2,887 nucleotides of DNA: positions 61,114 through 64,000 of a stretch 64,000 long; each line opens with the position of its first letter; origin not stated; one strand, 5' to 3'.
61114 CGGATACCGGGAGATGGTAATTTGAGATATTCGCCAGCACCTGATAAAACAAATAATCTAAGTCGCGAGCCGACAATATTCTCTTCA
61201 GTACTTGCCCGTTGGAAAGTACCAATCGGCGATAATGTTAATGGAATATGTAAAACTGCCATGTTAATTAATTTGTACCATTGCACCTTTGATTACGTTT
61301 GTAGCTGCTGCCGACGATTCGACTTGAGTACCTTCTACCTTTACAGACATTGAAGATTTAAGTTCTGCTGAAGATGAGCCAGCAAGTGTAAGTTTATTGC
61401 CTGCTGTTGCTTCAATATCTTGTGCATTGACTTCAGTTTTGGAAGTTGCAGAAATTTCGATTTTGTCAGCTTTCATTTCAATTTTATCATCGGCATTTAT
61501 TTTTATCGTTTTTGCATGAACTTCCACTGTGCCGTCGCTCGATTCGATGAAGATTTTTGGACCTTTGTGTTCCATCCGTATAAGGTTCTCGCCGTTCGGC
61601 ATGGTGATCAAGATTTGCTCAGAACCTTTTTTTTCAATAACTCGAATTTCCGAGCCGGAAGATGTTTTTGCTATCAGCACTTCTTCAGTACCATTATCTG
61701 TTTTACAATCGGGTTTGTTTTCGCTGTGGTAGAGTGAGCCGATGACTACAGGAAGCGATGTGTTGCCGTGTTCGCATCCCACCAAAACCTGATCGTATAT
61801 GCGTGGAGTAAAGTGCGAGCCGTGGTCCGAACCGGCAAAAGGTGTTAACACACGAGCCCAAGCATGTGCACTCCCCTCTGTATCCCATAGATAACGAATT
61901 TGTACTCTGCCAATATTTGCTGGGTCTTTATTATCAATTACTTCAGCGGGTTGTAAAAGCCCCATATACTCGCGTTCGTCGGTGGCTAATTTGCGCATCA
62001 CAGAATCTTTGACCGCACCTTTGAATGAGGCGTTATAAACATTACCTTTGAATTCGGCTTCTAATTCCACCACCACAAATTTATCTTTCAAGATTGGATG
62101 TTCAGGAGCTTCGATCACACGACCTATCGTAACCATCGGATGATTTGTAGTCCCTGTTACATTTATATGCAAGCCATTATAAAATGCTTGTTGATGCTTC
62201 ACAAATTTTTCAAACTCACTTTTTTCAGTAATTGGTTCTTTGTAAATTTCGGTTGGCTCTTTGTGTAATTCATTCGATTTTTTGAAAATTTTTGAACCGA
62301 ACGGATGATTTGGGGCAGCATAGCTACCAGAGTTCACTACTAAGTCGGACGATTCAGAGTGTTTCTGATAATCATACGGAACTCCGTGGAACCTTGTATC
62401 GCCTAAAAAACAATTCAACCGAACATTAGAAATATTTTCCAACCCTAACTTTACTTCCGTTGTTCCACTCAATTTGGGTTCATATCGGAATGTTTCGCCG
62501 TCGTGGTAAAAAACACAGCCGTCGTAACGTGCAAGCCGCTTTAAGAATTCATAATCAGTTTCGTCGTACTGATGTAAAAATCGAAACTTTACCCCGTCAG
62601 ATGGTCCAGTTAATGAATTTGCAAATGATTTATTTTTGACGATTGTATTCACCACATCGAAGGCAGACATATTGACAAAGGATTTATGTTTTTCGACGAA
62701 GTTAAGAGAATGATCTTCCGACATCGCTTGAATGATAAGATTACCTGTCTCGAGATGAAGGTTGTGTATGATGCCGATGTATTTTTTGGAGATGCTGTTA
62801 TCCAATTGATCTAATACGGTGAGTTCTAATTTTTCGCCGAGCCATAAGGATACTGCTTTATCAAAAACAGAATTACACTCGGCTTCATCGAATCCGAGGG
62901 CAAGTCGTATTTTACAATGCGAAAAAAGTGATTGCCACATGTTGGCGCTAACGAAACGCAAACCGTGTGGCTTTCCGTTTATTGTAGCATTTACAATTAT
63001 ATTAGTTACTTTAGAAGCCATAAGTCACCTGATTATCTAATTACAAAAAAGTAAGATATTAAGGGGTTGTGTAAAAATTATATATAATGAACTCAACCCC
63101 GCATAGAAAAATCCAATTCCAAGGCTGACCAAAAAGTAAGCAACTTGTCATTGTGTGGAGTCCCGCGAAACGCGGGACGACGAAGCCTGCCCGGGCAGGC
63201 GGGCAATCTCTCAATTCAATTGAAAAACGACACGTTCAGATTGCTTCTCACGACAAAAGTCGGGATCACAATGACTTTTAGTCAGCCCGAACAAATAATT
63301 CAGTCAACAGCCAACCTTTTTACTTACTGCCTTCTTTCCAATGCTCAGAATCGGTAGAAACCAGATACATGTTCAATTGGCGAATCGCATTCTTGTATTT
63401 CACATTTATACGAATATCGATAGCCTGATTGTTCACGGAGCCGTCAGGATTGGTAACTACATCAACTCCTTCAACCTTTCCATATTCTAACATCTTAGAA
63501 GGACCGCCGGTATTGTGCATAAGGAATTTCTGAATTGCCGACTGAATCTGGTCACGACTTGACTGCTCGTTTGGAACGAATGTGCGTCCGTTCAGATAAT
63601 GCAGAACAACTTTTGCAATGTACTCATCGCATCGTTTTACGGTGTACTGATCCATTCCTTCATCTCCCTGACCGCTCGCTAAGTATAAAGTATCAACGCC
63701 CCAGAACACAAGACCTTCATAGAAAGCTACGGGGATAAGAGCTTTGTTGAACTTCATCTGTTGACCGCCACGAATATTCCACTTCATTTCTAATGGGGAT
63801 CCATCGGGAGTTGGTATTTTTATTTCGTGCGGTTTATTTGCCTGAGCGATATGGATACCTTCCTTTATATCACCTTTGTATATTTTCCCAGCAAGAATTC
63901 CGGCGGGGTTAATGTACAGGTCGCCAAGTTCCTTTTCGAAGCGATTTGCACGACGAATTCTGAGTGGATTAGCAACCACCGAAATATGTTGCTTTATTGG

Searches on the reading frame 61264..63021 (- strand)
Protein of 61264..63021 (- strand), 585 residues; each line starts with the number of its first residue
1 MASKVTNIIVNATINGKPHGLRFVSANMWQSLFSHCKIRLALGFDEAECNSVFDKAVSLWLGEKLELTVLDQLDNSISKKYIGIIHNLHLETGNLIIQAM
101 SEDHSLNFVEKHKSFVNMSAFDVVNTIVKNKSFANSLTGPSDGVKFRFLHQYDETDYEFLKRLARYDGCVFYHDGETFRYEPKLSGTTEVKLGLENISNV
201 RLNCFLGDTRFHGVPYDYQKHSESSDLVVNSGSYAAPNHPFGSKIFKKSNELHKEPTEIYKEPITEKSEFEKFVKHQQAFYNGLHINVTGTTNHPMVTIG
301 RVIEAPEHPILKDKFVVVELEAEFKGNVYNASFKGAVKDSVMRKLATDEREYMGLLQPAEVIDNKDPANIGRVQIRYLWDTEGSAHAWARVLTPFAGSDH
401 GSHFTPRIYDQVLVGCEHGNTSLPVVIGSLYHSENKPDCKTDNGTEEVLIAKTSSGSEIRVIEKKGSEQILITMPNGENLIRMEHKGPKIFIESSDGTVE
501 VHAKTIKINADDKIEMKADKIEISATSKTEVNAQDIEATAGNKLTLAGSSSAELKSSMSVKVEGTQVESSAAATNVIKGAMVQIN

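Call 4: search_protein_families(library=pfam, proteins=[window:61264-63021:-], max_evalue=0.1)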
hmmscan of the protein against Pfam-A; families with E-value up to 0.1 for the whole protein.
window:61264-63021:- (585 aa): 5 families
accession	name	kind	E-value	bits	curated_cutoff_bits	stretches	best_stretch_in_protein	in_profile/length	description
PF04717.18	Phage_base_V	-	1.6e-19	70.5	23.8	1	358-431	2-75/75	Type VI secretion system/phage-baseplate injector OB domain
PF05954.17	Phage_GPD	-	4.2e-10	39.7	30.1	1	100-325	69-302/305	Phage tail baseplate hub (GPD)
PF04790.18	Sarcoglycan_1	-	0.0014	18.5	32.5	1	498-576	112-202/259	Sarcoglycan complex subunit protein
PF12059.13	DUF3540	-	0.0075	16.6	27.9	1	490-534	70-114/199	Protein of unknown function (DUF3540)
PF10106.14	DUF2345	-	0.052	13.8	30.7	1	497-558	78-144/151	Uncharacterized protein conserved in bacteria (DUF2345)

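Call 5: search_protein_families(library=ncbifam, proteins=[window:61264-63021:-], max_evalue=0.1)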
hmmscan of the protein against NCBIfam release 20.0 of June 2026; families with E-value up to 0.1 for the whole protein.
window:61264-63021:- (585 aa): 5 families
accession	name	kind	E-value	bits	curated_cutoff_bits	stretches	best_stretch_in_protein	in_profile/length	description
TIGR03361.1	VI_Rhs_Vgr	subfamily_domain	1.1e-28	100.1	186.35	1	106-472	94-490/513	type VI secretion system tip protein TssI/VgrG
NF033848.1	VgrG_rel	hypoth_equivalog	1.4e-27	96.2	275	2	332-517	355-545/547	VgrG-related protein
TIGR01646.1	vgr_GE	subfamily_domain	1.8e-25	89.9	121.8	2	279-472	277-475/480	type VI secretion system tip protein VgrG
NF041249.1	T6SS_TssI_Fran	equivalog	5.2e-05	23.3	100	1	477-583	57-161/163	type VI secretion system tip protein TssI/VgrG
TIGR01644.1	phage_P2_V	subfamily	0.0013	18.4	46.75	0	387-444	34-90/192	phage baseplate assembly protein V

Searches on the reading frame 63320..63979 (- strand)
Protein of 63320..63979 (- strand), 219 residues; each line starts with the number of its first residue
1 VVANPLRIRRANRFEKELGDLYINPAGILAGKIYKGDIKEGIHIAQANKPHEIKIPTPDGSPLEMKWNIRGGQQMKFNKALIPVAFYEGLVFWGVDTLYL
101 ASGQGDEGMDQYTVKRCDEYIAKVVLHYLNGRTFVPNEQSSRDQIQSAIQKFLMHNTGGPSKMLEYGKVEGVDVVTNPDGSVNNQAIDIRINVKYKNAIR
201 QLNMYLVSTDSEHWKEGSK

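Call 5: search_protein_families(library=ncbifam, proteins=[window:63320-63979:-], max_evalue=0.1)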
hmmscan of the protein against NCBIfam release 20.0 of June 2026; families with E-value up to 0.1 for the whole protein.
window:63320-63979:- (219 aa): 0 families

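Call 22: search_protein_families(library=pfam, proteins=[window:63320-63979:-], max_evalue=0.01)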
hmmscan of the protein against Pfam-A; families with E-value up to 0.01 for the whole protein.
window:63320-63979:- (219 aa): 1 family
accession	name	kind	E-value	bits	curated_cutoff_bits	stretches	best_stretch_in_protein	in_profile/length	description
PF17541.7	TssC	-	1.1e-12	48.1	25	1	16-174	239-386/430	Type VI secretion system, TssC, VipB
